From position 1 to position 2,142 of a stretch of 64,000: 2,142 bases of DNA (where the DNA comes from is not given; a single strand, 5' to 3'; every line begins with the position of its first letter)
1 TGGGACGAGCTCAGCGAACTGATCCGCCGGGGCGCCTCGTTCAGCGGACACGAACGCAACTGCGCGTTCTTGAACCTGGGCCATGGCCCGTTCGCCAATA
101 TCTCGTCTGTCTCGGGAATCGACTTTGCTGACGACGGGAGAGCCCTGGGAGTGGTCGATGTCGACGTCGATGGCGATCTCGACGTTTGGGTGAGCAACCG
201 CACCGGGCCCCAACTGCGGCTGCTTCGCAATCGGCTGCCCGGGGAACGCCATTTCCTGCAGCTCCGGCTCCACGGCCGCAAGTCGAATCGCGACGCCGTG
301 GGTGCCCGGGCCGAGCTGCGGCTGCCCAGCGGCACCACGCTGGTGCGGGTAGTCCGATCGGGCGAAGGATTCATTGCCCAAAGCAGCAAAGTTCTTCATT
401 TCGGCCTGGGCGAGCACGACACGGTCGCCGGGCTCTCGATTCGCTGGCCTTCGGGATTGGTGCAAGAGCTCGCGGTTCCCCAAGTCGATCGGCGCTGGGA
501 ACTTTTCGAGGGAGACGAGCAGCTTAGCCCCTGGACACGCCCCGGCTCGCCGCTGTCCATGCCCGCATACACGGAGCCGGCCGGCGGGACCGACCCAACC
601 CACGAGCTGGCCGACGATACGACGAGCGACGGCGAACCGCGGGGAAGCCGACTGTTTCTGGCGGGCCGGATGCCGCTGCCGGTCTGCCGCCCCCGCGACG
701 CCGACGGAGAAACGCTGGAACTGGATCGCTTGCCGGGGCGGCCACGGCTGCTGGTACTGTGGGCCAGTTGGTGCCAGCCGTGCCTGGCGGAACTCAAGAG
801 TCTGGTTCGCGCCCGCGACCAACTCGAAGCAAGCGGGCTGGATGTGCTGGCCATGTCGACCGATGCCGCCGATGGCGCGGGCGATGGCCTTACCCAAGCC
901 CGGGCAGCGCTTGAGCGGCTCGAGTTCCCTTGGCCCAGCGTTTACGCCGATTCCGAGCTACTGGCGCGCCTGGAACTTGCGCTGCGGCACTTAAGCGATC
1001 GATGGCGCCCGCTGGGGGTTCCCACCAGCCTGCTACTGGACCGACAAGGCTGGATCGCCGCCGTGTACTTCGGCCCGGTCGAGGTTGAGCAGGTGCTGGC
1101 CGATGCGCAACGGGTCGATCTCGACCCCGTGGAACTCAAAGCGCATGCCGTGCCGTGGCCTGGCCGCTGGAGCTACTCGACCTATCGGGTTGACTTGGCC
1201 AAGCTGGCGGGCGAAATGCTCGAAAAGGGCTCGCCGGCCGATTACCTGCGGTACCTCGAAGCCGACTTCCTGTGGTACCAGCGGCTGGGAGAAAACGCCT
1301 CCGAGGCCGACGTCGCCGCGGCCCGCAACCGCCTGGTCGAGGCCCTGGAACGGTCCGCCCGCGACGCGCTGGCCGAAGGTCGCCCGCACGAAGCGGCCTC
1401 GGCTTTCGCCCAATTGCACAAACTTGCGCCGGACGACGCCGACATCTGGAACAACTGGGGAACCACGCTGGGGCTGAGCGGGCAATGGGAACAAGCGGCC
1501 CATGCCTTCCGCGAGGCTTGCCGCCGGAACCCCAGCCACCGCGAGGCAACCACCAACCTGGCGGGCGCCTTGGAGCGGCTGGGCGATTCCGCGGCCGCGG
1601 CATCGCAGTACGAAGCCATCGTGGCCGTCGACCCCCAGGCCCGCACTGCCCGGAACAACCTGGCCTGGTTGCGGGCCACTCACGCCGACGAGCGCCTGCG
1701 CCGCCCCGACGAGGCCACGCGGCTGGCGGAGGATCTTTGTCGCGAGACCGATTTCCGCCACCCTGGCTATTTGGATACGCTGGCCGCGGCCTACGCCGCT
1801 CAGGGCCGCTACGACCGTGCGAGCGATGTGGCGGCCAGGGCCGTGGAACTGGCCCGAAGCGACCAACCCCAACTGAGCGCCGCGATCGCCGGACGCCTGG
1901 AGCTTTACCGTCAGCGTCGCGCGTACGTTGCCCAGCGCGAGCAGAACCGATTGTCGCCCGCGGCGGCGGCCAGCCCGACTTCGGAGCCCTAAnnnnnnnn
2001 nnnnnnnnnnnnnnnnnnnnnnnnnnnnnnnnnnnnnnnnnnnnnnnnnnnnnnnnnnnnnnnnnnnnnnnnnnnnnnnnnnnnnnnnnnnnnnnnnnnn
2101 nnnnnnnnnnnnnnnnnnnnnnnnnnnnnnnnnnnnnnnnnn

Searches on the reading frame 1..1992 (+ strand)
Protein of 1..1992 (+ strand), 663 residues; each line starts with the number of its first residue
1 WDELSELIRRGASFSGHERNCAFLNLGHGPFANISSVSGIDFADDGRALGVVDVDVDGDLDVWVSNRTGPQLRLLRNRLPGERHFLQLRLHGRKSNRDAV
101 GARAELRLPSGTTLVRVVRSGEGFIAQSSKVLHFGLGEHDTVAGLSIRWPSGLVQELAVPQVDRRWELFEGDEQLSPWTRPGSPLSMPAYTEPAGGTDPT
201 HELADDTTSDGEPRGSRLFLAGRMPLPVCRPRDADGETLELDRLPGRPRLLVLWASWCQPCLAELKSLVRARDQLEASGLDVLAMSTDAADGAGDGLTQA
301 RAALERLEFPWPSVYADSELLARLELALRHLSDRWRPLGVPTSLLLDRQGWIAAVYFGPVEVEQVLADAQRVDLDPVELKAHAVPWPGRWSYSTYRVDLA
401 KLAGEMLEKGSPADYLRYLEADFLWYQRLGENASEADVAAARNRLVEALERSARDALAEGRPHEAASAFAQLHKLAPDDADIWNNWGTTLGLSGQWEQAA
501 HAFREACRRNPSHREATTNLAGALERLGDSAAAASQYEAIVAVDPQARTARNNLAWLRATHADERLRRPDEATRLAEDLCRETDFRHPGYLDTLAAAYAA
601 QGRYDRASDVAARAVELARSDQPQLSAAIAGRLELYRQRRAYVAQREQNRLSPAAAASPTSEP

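Call 23: search_protein_families(library=pfam, proteins=[window:1-1992:+], max_evalue=0.0001)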
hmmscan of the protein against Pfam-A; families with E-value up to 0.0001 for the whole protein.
window:1-1992:+ (663 aa): 11 families
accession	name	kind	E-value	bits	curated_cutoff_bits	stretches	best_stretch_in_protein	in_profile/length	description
PF07593.17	UnbV_ASPIC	-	2.8e-17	62.8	23.4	1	99-166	1-67/68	ASPIC and UnbV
PF07719.23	TPR_2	-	6.1e-15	54.5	27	0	480-513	1-34/34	Tetratricopeptide repeat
PF13428.12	TPR_14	-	4.6e-11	42.7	23.5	0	447-487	2-42/44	Tetratricopeptide repeat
PF00515.34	TPR_1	-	1.3e-09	37.9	27.8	0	480-513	1-34/34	Tetratricopeptide repeat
PF00578.27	AhpC-TSA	-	2e-09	37.9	26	1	233-353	12-122/124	AhpC/TSA family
PF08534.16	Redoxin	-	3.7e-09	37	26.6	1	227-362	7-138/148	Redoxin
PF13432.12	TPR_16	-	9.8e-09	35.9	32.7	1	493-546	10-63/65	Tetratricopeptide repeat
PF14559.12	TPR_19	-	9.6e-08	32.7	25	0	493-547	4-58/68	Tetratricopeptide repeat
PF13181.12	TPR_8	-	1.6e-06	28.2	25.7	0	593-620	6-33/34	Tetratricopeptide repeat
PF13431.12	TPR_17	-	6.7e-06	26.4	24.4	0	475-499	8-32/34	Tetratricopeptide repeat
PF13424.12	TPR_12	-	6.9e-05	23.4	30.1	0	480-543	3-74/77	Tetratricopeptide repeat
